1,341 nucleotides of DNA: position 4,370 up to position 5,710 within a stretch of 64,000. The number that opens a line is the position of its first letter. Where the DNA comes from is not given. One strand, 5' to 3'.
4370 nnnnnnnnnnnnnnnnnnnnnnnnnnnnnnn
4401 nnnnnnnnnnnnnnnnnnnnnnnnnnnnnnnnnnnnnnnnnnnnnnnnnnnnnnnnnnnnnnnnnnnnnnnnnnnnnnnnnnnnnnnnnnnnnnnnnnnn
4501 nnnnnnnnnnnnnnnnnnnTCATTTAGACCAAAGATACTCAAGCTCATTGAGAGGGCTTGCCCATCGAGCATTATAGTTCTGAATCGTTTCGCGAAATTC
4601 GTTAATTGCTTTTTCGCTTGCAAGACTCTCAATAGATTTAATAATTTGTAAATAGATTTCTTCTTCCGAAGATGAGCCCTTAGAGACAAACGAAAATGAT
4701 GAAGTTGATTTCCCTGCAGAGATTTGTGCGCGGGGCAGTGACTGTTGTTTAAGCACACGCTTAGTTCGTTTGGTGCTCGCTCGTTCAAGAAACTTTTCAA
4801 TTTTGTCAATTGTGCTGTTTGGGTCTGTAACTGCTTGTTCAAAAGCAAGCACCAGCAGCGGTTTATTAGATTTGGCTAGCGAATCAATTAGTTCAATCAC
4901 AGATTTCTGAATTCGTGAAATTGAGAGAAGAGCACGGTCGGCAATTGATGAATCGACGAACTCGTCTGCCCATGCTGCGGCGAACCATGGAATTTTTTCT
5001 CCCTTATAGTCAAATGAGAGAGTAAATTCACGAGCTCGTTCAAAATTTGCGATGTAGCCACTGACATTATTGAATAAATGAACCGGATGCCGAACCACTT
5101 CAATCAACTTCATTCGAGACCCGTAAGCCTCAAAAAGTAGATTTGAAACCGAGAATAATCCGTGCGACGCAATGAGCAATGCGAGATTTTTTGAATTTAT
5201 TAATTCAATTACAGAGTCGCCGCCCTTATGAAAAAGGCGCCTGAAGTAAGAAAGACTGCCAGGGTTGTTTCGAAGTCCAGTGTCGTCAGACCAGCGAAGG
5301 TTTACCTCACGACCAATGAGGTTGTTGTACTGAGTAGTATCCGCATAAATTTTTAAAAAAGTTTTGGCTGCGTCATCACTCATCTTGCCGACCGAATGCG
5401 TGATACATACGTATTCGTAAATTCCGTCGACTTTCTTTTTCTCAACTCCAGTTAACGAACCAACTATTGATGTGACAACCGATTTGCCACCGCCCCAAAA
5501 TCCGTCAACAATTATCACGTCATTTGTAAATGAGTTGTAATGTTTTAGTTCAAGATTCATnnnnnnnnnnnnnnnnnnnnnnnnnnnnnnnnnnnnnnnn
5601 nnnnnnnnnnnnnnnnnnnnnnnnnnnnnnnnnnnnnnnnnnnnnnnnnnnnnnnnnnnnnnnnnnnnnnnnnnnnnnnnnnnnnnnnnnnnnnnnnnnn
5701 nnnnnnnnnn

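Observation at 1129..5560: Two copies of an unannotatable P-loop protein that looks like a sulfotransferase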

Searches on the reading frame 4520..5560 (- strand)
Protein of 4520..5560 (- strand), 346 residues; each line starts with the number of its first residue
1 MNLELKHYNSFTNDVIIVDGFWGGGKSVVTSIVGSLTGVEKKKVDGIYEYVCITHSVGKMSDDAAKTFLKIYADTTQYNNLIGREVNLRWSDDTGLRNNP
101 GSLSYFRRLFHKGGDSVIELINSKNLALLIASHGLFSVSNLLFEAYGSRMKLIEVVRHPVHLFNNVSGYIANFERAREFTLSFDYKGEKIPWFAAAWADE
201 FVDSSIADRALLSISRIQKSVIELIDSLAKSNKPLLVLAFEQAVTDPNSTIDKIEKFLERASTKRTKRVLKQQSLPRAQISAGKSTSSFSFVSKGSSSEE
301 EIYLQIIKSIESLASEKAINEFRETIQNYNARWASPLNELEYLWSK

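Call 4: search_protein_families(library=pfam, proteins=[window:4520-5560:-], max_evalue=1)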
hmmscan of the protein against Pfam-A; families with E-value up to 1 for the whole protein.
window:4520-5560:- (346 aa): 1 family
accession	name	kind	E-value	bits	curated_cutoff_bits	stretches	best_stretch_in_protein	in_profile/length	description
PF00685.33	Sulfotransfer_1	-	0.00019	21.4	22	1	115-297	58-228/255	Sulfotransferase domain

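Call 5: search_protein_families(library=ncbifam, proteins=[window:4520-5560:-], max_evalue=0.1)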
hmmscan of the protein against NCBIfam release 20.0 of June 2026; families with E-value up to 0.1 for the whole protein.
window:4520-5560:- (346 aa): 1 family
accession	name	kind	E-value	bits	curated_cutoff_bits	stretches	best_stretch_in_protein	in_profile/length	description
NF005123.0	PRK06557.1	subfamily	0.01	15.5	251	0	179-231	106-158/223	L-ribulose-5-phosphate 4-epimerase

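Call 6: search_solved_structures(query=window:4520-5560:-, max_evalue=10, show_alignments=2)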
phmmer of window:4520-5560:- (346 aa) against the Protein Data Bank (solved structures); distinct sequences matched with E-value up to 10: 0.

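Call 8: find_homologous_proteins(query=window:4520-5560:-, max_evalue=0.001)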
Query window:4520-5560:- (346 aa): 192 proteins with E <= 0.001 among 4887 candidates; the best 120 are listed.
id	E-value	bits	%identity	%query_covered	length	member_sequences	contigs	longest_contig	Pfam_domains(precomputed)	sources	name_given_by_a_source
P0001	6.1e-204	694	91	100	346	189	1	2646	-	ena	-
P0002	2.0e-203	693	91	100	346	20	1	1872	-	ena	-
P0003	8.1e-200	681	89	100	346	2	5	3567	-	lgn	-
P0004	3.1e-199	679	88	100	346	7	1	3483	-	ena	-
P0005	1.0e-189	647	85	100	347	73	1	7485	-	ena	-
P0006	1.1e-181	621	81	100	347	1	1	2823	-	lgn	-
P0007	1.4e-164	565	73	100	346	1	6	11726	-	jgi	-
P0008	1.9e-160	551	71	100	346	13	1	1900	-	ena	-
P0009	6.4e-159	546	69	100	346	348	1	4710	-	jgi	jgi:hypothetical protein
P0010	1.2e-157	542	69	100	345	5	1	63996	-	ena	-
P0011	2.8e-157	541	70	100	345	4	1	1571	-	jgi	jgi:hypothetical protein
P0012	4.6e-157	540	70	100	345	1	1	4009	-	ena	-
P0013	6.4e-157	540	69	100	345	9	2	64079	-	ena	-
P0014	1.4e-156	539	90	81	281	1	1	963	-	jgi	jgi:hypothetical protein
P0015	8.6e-156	536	68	100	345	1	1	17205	-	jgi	-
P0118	6.9e-99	349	45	97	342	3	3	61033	-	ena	-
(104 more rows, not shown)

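Call 11: search_solved_structures(query=A1, max_evalue=10, show_alignments=3)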
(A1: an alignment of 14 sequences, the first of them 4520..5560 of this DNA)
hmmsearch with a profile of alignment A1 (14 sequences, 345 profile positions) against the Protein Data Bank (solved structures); distinct sequences matched with E-value up to 10: 3.
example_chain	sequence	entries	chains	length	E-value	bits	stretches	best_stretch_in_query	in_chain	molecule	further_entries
7d1x_A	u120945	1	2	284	0.11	14.7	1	231-272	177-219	Sulfotransferase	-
7eov_A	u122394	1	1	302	0.13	14.5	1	231-272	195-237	cytosolic sulfotransferase SULT2A8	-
4ifb_A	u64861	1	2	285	1.2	11.4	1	230-273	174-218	Bile salt sulfotransferase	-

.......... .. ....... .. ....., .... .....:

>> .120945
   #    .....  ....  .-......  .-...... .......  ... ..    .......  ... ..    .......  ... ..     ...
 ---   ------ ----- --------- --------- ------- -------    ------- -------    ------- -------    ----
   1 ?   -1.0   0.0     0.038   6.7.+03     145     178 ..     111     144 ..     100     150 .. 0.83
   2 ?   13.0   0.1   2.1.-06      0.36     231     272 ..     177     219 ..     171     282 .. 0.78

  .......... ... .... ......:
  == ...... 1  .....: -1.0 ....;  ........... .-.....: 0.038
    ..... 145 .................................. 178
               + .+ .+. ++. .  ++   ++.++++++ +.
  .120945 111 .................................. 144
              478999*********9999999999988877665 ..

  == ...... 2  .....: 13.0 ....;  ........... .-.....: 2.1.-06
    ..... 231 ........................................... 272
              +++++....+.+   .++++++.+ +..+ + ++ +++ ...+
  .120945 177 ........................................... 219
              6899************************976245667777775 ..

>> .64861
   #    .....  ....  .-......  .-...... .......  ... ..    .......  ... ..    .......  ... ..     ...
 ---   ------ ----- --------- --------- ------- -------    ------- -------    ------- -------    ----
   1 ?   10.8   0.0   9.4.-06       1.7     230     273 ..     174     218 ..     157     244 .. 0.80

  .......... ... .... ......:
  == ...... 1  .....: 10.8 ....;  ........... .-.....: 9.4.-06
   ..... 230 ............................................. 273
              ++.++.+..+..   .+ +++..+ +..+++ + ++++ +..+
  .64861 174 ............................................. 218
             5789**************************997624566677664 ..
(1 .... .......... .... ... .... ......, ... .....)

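Call 14: find_related_loci(query=A1, collection=genome_contigs, flank=10000)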
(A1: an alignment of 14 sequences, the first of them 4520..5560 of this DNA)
Query A1 (346 aa) in genome_contigs; peptide patterns used: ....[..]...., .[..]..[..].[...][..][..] (x = any residue, [..] = any of these).
146 stretches matched a pattern; 42 encode a relative of the query (tblastn E <= 1e-3); 42 distinct loci.
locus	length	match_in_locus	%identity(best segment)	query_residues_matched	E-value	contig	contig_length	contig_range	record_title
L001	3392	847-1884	95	1-346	0e+0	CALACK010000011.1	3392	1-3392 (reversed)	MAG TPA_asm: uncultured Acidimicrobiaceae bacterium isolate ERR2206771_bin.13_CONCOCT_v1.1_MAG genome assembly, contig:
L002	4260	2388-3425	93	1-346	0e+0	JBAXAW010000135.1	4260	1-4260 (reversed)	MAG: Actinomycetota bacterium isolate ELA151 MAG151_135, whole genome shotgun sequence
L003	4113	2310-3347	91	1-346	0e+0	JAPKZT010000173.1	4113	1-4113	MAG: Actinomycetota bacterium isolate LacPavin_0818_WC50_MAG_48_10 LacPavin_0818_WC50_scaffold_65136, whole genome shotg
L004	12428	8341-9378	90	1-346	0e+0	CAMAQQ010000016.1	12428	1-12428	MAG: Ferrithrix thermotolerans DSM 19514 isolate AE-24oct19-111 genome assembly, contig: AE-24oct19-C8814, whole genome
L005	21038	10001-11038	89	1-346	0e+0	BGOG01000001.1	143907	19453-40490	Acidimicrobiaceae bacterium BS4 DNA, tig00001057, whole genome shotgun sequence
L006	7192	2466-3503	86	1-346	0e+0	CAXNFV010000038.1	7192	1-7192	MAG: Ilumatobacteraceae bacterium isolate MiE-22jul19-24 genome assembly, contig: MiE-22jul19-C10150, whole genome shotg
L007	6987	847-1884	86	1-346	0e+0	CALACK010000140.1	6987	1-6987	MAG TPA_asm: uncultured Acidimicrobiaceae bacterium isolate ERR2206771_bin.13_CONCOCT_v1.1_MAG genome assembly, contig:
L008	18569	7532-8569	72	1-346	3e-174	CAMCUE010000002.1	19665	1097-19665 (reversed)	MAG: Ferrithrix thermotolerans DSM 19514 isolate MsH-30apr19-214 genome assembly, contig: MsH-30apr19-C5089, whole genom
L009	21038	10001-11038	71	1-346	9e-171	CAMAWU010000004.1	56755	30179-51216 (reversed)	MAG: Ferrithrix thermotolerans DSM 19514 isolate ME-08apr19-91 genome assembly, contig: ME-08apr19-C1123, whole genome s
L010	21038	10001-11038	69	1-346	2e-166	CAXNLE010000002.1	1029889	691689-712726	MAG: Ilumatobacteraceae bacterium isolate ME-04may21-LR-033 genome assembly, contig: ME-04may21-LR-C25, whole genome sho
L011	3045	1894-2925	66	1-344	7e-167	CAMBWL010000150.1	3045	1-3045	MAG: Bifidobacterium breve isolate MoH-02may19-159 genome assembly, contig: MoH-02may19-C94606, whole genome shotgun seq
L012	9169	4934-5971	67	1-346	1e-158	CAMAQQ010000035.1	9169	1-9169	MAG: Ferrithrix thermotolerans DSM 19514 isolate AE-24oct19-111 genome assembly, contig: AE-24oct19-C14138, whole genome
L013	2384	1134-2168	64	1-345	9e-169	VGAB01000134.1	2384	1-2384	MAG: Actinomycetota bacterium isolate M_surface_7_m2_239 M_surface_7_m2_239_Ga0194118_10062993, whole genome shotgun seq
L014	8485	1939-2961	69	1-341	5e-158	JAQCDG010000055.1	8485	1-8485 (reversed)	MAG: Actinomycetota bacterium isolate casp15-mb.71 NODE_10072_length_8485_cov_0.149177, whole genome shotgun sequence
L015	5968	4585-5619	68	1-345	2e-158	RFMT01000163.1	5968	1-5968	MAG: Acidimicrobiia bacterium isolate LLD_066 Lanier.contig99875.5968bp, whole genome shotgun sequence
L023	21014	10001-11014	41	3-341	1e-87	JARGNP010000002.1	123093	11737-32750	MAG: Legionellaceae bacterium isolate bin_bo_oilr1.011 NODE_161_length_123093_cov_82.886108, whole genome shotgun sequen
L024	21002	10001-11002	39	5-337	9e-80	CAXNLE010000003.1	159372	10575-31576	MAG: Ilumatobacteraceae bacterium isolate ME-04may21-LR-033 genome assembly, contig: ME-04may21-LR-C464, whole genome sh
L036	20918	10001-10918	38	9-330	1e-73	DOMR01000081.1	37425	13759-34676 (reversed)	MAG TPA_asm: Chitinophagaceae bacterium isolate UBA8137 contig_428, whole genome shotgun sequence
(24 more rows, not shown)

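Call 19: search_protein_families(library=pfam, alignment_id=A1, max_evalue=0.1)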
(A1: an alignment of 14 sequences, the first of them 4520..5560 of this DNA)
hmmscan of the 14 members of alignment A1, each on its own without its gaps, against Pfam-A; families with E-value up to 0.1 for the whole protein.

A. member 1, window:4520-5560:- (346 aa): 1 family
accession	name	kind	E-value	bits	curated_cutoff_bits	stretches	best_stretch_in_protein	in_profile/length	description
PF00685.33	Sulfotransfer_1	-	0.00019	21.4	22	1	115-297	58-228/255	Sulfotransferase domain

B. families by the number of members that match (of 14 scanned): 10 families
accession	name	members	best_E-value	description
PF00685.33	Sulfotransfer_1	8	0.00019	Sulfotransferase domain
PF13469.12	Sulfotransfer_3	3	0.00041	Sulfotransferase family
PF24883.2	NPHP3_N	2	0.032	Nephrocystin 3, N-terminal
PF20391.3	DUF6686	2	0.04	Family of unknown function (DUF6686)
PF21818.3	DUF6884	2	0.041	Family of unknown function (DUF6884)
PF12710.13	HAD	1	0.014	haloacid dehalogenase-like hydrolase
PF13929.11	mRNA_stabil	1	0.034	mRNA stabilisation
PF08661.17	Rep_fac-A_3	1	0.065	Replication factor A protein 3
PF22219.1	DUF3829_2nd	1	0.071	DUF3829-like, C-terminal domain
PF11734.13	TilS_C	1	0.076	TilS substrate C-terminal domain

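Call 22: predict_structure(alignment_id=A1)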
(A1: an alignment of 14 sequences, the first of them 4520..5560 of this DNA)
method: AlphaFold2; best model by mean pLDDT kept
length: 346 residues; sequences in the alignment: 14
mean_pLDDT: 82.1   pTM: 0.84
mean pLDDT of the five models: 82.1, 81.4, 80.4, 80.3, 75.4
residues with pLDDT >= 90: 141; 70-90: 138; 50-70: 49; < 50: 18
segments of 3 or more residues with pLDDT < 50: 86-92, 285-294
pLDDT, mean of each block of 10 residues (from residue 1): 76 92 82 89 77 93 93 83 53 52 64 66 89 82 92 92 87 82 92 93 96 94 88 90 86 95 89 68 49 58 84 95 94 83 75
secondary structure, 60 per line:
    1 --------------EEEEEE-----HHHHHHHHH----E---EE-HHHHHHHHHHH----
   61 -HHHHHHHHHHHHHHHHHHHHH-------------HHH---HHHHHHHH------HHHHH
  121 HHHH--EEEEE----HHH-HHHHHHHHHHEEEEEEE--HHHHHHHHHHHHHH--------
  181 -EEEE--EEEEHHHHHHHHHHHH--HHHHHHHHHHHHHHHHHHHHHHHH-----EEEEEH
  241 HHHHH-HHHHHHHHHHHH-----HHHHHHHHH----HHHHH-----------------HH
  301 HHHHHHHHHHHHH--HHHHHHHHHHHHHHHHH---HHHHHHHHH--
elements in order: E15-20 H26-34 H46-56 H62-82 H102-109 H116-124 E127-131 H140-149 E150-156 H159-172 E182-185 E188-191 H192-203 H206-229 E235-239 H240-245 H247-258 H264-272 H277-281 H299-313 H316-332 H336-344

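Call 24: search_protein_representatives(alignment_id=A1)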
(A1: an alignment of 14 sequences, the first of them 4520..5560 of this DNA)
Query: 14 sequences, 345 profile positions. Proteins with E-value up to 0.001 (for the whole library): 1144; up to 1e-10: 830; up to 1e-30: 412. The best 150 are listed.
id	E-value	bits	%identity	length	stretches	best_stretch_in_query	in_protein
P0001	1.1e-178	609.9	-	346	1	1-345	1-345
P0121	3.3e-125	434.1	-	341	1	1-341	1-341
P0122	3.3e-116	404.5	-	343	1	3-342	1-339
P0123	9.3e-113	393.2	-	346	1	3-340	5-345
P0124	1.6e-111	389.1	-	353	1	2-341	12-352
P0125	2.4e-110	385.2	-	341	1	4-340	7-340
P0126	4.3e-109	381.1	-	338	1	3-340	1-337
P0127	8.2e-109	380.2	-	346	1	3-341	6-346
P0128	2.9e-107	375.1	-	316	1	29-341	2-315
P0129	1.4e-106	372.8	-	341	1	5-341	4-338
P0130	5.3e-105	367.7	-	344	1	2-337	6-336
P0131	1.2e-104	366.5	-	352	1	3-340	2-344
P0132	1.1e-103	363.3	-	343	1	4-341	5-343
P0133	1.1e-103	363.3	-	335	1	4-341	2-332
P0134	3.4e-99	348.6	-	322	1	3-337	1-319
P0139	3.0e-92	325.7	-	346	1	1-342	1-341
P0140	5.3e-90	318.3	-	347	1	10-335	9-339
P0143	7.6e-87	308.0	-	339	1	5-336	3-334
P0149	3.1e-80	286.2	-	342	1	4-333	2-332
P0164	3.5e-70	253.2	-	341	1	5-334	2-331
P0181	3.5e-63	230.1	-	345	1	4-333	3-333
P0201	8.7e-57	209.1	-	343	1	3-334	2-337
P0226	2.1e-53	198.0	-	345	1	1-333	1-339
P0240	1.3e-51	192.1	-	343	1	4-333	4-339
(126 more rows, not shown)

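Call 26: fold_search(model_id=the predicted structure, library=pdb)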
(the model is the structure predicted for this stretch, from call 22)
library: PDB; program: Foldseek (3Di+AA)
matches with E <= 10: 661; with E <= 0.001: 39
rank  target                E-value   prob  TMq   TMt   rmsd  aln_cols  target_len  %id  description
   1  9wwe                  5.3e-06  1.00  0.40  0.45  11.4       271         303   14  Crystal structure of human tyrosylprotein sulfotransferase 2 (TPST2) in cation-bound state (released 2025-12-31)
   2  3ap3_C                7.2e-06  1.00  0.38  0.45  11.1       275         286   13  Crystal structure of human tyrosylprotein sulfotransferase-2 complexed with PAP (released 2011-10-26)
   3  3ap3_B                1.2e-05  1.00  0.39  0.46  11.7       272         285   12  Crystal structure of human tyrosylprotein sulfotransferase-2 complexed with PAP (released 2011-10-26)
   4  3ap1_A                1.3e-05  1.00  0.39  0.45   9.8       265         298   12  Crystal structure of human tyrosylprotein sulfotransferase-2 complexed with PAP and C4 peptide (released 2011-10-26)
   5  5wrj_C                1.6e-05  1.00  0.41  0.51   9.6       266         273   12  Crystal structure of human tyrosylprotein sulfotransferase-1 complexed with PAP and gastrin peptide (released 2017-09-06)
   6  3ap3_D                1.6e-05  1.00  0.41  0.47  10.0       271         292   13  Crystal structure of human tyrosylprotein sulfotransferase-2 complexed with PAP (released 2011-10-26)
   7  3ap1_B                1.8e-05  1.00  0.41  0.47  10.1       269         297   13  Crystal structure of human tyrosylprotein sulfotransferase-2 complexed with PAP and C4 peptide (released 2011-10-26)
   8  5wri_A                2.2e-05  1.00  0.38  0.47  10.1       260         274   12  Crystal structure of human tyrosylprotein sulfotransferase-1 complexed with PAP and C4 peptide (released 2017-09-13)
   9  8w5z_A                2.4e-05  1.00  0.40  0.42  14.7       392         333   11  Crystal structure of tick tyrosylprotein sulfotransferase reveals the activation mechanism of tick anticoagulant prote (released 2024-04-10)
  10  3ap3_A                2.9e-05  1.00  0.40  0.48   7.1       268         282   13  Crystal structure of human tyrosylprotein sulfotransferase-2 complexed with PAP (released 2011-10-26)
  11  5wrj_A                5.5e-05  1.00  0.40  0.49  10.3       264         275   12  Crystal structure of human tyrosylprotein sulfotransferase-1 complexed with PAP and gastrin peptide (released 2017-09-06)
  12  3ap2_A                5.7e-05  1.00  0.40  0.46   9.8       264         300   13  Crystal structure of human tyrosylprotein sulfotransferase-2 complexed with PAP,C4 peptide, and phosphate ion (released 2011-10-26)
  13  4gbm                  7.0e-05  1.00  0.45  0.54  10.0       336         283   11  Sulfotransferase Domain from the Curacin Biosynthetic Pathway (released 2012-10-17)
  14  2zq5                  7.4e-05  1.00  0.36  0.34  16.7       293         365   13  Crystal structure of sulfotransferase STF1 from Mycobacterium tuberculosis H37Rv (type1 form) (released 2009-09-29)
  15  3ap2_B                8.5e-05  1.00  0.41  0.47   9.8       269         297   13  Crystal structure of human tyrosylprotein sulfotransferase-2 complexed with PAP,C4 peptide, and phosphate ion (released 2011-10-26)
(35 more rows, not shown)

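Call 33: list_cluster_members(proteins=[P0121, P0123, P0130, P0139, P0143, P0149, P0164, P0181, P0201, P0226])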
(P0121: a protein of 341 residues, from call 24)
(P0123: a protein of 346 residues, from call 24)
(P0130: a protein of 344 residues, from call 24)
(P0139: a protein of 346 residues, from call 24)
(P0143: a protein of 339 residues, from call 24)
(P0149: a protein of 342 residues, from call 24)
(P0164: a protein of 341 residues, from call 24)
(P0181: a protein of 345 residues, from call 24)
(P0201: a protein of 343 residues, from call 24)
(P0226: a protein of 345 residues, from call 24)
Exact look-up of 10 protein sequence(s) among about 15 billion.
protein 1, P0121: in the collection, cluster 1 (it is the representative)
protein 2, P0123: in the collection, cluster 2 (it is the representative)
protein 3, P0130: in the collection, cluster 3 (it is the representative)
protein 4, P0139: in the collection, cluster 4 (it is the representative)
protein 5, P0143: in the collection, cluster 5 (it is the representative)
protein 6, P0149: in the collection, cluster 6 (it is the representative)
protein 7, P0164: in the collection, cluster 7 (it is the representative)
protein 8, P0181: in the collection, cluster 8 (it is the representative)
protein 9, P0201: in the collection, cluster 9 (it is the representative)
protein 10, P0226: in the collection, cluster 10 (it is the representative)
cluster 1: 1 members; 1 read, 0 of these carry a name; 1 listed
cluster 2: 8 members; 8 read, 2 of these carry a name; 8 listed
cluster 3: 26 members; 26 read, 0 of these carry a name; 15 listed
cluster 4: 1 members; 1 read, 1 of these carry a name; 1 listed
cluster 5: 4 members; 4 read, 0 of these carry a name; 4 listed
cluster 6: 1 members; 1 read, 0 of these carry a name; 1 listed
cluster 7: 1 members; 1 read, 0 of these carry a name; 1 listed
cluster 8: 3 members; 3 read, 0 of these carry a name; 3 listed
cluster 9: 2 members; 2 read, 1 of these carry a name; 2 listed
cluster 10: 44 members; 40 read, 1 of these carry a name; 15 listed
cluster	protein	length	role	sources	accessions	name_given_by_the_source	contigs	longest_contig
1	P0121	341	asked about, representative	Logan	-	-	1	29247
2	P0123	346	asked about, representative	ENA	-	-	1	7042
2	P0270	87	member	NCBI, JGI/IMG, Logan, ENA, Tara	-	hypothetical protein | strand:+ start:372 stop:635 length:264 start_codon:yes stop_codon:yes gene_type:complete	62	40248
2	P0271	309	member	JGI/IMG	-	hypothetical protein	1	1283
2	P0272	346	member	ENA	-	-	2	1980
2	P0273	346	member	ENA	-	-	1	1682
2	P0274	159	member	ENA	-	-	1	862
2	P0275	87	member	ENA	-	-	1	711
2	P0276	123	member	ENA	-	-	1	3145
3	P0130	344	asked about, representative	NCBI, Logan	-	-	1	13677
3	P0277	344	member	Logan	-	-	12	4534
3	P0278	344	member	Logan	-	-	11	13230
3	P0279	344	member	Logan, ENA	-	-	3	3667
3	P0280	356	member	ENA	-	-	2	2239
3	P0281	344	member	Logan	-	-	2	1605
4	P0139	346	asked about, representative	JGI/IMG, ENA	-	hypothetical protein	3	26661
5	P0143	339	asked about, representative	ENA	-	-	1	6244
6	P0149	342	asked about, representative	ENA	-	-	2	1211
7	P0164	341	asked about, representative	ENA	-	-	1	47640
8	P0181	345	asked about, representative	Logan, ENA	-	-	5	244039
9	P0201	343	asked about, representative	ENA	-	-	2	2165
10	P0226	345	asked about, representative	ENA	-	-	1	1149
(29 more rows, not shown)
